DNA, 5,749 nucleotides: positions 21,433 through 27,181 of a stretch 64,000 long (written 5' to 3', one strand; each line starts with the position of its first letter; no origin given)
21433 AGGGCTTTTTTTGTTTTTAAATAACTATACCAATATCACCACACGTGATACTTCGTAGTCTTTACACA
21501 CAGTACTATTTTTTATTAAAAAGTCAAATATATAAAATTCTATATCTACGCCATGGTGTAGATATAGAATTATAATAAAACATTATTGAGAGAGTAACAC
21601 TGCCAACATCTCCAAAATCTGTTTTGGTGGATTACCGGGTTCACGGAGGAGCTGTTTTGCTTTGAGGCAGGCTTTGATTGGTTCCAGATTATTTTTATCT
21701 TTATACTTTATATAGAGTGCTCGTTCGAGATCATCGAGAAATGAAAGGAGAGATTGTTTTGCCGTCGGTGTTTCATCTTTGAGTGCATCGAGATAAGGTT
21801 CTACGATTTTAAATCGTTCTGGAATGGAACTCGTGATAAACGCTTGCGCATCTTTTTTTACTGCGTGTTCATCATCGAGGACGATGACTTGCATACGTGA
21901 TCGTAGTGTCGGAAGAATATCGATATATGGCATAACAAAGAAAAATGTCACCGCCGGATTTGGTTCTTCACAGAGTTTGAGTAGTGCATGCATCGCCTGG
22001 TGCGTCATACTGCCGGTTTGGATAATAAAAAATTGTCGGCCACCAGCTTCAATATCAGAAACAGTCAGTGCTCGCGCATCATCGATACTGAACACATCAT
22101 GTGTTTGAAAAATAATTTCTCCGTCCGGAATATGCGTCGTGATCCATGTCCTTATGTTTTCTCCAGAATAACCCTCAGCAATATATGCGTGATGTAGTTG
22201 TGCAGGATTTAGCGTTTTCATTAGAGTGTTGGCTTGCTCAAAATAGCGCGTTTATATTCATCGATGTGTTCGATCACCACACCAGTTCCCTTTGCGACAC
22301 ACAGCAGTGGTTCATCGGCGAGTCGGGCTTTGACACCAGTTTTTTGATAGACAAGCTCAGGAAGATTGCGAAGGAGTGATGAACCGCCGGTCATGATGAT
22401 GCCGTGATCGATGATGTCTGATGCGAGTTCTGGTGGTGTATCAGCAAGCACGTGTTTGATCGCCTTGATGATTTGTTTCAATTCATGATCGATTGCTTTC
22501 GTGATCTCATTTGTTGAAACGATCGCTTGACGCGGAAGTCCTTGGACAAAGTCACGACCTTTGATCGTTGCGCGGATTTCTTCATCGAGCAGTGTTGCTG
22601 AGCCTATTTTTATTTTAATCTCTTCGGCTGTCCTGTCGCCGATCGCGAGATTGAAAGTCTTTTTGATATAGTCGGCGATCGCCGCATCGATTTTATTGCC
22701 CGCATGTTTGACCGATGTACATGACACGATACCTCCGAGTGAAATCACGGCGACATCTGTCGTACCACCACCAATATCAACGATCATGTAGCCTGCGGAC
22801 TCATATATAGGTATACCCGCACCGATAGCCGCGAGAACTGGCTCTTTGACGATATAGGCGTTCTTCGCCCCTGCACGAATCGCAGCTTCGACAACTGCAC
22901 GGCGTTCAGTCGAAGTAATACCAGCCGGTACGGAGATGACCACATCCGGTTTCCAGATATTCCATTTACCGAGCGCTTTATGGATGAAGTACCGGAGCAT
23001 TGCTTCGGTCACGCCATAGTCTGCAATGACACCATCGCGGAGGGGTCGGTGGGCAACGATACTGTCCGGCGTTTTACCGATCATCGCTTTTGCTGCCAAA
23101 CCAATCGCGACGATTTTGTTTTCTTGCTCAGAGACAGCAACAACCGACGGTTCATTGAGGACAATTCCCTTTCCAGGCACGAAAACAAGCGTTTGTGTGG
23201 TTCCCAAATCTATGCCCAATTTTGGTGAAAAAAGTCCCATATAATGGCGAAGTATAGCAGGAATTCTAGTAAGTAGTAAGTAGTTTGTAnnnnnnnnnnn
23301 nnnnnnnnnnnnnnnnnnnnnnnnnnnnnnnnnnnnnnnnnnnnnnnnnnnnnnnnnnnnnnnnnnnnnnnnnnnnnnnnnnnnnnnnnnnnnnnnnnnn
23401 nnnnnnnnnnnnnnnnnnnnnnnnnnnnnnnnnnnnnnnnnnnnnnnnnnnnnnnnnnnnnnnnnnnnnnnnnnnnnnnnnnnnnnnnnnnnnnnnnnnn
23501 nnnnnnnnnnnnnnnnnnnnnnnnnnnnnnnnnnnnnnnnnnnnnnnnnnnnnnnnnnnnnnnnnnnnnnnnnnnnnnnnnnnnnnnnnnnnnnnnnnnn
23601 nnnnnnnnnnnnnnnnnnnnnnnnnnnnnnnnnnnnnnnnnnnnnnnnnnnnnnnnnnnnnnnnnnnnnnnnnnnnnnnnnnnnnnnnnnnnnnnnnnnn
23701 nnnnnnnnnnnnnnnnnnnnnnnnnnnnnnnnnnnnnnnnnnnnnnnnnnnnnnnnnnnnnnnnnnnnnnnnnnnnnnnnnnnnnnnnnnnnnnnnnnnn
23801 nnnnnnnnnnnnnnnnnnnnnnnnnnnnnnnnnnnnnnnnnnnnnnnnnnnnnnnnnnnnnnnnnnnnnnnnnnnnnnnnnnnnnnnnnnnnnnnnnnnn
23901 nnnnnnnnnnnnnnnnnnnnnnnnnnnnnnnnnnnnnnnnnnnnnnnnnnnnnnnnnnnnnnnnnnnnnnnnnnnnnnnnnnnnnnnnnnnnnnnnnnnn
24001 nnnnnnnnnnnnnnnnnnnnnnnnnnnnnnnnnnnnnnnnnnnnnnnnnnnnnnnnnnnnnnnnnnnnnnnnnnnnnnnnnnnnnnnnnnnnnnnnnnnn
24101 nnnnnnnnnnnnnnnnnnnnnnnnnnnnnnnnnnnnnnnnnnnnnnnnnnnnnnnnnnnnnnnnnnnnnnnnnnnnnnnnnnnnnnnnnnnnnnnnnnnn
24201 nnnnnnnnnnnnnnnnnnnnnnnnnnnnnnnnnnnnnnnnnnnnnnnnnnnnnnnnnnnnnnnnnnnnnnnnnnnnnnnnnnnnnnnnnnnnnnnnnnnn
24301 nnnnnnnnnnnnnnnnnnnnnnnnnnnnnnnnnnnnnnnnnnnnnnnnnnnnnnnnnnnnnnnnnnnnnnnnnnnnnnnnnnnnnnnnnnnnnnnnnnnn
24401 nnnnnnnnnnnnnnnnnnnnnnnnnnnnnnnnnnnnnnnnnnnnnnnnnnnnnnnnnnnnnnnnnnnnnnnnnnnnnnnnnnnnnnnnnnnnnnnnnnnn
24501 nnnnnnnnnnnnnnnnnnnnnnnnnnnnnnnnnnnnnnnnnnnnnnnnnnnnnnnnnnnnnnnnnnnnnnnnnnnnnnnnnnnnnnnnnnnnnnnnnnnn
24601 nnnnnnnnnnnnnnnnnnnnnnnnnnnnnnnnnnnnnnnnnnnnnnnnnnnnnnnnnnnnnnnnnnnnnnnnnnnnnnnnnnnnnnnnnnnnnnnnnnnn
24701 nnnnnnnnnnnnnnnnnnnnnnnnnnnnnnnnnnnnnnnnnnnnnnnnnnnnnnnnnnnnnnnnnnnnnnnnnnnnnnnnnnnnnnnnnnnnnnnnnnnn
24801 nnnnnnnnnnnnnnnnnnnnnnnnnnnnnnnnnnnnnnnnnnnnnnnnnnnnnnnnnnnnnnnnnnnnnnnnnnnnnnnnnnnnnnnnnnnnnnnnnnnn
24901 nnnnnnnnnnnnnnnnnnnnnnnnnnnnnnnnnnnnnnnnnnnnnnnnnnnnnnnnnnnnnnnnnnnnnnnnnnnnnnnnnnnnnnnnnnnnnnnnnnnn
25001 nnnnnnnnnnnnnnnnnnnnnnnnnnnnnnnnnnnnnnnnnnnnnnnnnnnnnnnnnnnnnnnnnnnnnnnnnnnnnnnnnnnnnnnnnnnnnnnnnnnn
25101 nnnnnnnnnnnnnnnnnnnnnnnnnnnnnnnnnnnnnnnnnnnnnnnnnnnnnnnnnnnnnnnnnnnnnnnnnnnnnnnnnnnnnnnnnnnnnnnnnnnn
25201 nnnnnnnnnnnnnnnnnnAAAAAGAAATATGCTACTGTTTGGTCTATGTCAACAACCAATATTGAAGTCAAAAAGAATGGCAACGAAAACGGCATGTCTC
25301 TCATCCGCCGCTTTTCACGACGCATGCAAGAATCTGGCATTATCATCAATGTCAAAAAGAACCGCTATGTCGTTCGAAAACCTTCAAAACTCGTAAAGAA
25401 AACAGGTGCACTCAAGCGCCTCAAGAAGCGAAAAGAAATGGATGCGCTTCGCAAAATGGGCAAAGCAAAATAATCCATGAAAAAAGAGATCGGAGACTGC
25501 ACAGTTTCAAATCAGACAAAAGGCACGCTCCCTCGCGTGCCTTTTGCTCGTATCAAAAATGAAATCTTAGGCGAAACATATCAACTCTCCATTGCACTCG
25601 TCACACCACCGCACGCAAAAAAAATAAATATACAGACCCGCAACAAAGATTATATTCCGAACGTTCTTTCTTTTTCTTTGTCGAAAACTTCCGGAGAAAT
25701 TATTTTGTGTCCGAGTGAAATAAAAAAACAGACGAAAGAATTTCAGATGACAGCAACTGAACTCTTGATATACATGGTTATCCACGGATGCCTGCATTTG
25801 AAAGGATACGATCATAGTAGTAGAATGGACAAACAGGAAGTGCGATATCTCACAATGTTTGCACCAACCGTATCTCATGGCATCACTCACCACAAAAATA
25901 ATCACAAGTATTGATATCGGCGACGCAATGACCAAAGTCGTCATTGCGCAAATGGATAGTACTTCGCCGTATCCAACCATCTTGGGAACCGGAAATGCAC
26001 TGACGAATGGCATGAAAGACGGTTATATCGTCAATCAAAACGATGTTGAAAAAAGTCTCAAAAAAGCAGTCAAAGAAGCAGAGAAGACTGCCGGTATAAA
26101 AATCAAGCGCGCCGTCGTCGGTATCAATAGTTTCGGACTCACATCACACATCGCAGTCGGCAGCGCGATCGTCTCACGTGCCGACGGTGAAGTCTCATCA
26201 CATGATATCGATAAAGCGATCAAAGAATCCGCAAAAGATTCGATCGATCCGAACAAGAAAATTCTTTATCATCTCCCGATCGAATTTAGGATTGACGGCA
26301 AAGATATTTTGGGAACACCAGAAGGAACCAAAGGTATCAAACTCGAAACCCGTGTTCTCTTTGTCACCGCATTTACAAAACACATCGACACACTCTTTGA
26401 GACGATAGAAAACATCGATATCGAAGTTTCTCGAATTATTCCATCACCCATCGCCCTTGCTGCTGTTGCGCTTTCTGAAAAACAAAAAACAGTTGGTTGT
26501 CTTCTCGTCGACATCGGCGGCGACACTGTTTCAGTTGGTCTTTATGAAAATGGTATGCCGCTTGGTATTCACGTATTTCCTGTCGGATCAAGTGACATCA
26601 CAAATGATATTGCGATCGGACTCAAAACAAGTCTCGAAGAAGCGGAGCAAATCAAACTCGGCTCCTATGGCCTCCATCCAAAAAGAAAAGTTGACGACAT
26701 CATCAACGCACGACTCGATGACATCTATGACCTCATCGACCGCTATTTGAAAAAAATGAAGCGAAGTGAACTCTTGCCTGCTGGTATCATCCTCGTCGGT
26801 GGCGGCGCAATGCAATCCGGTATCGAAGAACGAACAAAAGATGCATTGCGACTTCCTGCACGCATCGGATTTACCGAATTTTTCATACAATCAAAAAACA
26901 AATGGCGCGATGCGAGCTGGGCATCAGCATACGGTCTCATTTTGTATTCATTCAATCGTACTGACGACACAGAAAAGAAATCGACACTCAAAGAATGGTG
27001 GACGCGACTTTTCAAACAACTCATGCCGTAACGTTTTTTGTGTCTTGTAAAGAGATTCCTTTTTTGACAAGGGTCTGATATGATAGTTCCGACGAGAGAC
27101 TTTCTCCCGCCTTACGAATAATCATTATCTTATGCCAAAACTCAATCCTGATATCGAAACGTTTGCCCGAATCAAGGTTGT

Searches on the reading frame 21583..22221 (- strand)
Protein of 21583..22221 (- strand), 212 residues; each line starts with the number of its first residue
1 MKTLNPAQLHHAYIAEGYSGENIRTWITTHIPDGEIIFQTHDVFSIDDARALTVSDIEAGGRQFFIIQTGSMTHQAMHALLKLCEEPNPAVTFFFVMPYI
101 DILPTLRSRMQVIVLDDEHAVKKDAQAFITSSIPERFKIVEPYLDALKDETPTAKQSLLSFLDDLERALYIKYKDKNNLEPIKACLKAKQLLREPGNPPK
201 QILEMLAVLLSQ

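Call 72: search_protein_families(library=pfam, proteins=[window:21583-22221:-], max_evalue=0.0001)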
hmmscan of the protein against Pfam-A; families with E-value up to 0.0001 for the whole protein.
window:21583-22221:- (212 aa): 1 family
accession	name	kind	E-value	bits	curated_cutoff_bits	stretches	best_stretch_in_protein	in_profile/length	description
PF13177.12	DNA_pol3_delta2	-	2e-10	41.4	27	1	23-117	60-159/161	DNA polymerase III, delta subunit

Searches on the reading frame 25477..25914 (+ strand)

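Call 72: search_protein_families(library=pfam, proteins=[window:25477-25914:+], max_evalue=0.0001)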
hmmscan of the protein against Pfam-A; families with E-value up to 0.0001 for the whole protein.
window:25477-25914:+ (145 aa): 1 family
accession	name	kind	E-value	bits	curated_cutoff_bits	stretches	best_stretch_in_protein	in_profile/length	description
PF02130.23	YbeY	-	1.2e-23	83.8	25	1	27-123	20-119/129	Endoribonuclease YbeY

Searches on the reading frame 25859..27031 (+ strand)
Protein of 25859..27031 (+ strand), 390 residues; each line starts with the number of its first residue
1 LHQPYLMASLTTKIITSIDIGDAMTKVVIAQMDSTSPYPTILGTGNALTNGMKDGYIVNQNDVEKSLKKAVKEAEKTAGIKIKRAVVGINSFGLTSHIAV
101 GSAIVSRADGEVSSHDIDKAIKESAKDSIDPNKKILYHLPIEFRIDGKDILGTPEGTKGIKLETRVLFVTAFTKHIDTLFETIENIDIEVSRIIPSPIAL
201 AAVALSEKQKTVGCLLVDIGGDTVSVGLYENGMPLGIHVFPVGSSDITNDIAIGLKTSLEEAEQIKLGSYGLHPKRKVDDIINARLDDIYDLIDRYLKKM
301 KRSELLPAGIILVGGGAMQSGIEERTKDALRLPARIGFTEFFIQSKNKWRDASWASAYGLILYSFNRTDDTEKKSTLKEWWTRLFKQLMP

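Call 72: search_protein_families(library=pfam, proteins=[window:25859-27031:+], max_evalue=0.0001)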
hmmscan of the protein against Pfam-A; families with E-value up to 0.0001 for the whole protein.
window:25859-27031:+ (390 aa): 4 families
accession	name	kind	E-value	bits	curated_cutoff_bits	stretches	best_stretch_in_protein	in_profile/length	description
PF14450.12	FtsA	-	1e-26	94.2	31.8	1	216-359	2-127/127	Cell division protein FtsA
PF02491.25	SHS2_FTSA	-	4.7e-12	46.5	25.4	1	102-170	10-79/79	SHS2 domain inserted in FTSA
PF11104.14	PilM_2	-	2e-06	27.5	27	1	18-336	2-304/340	Type IV pilus assembly protein PilM;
PF06723.19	MreB_Mbl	-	3.6e-06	26.5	27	0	276-336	240-303/327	MreB/Mbl protein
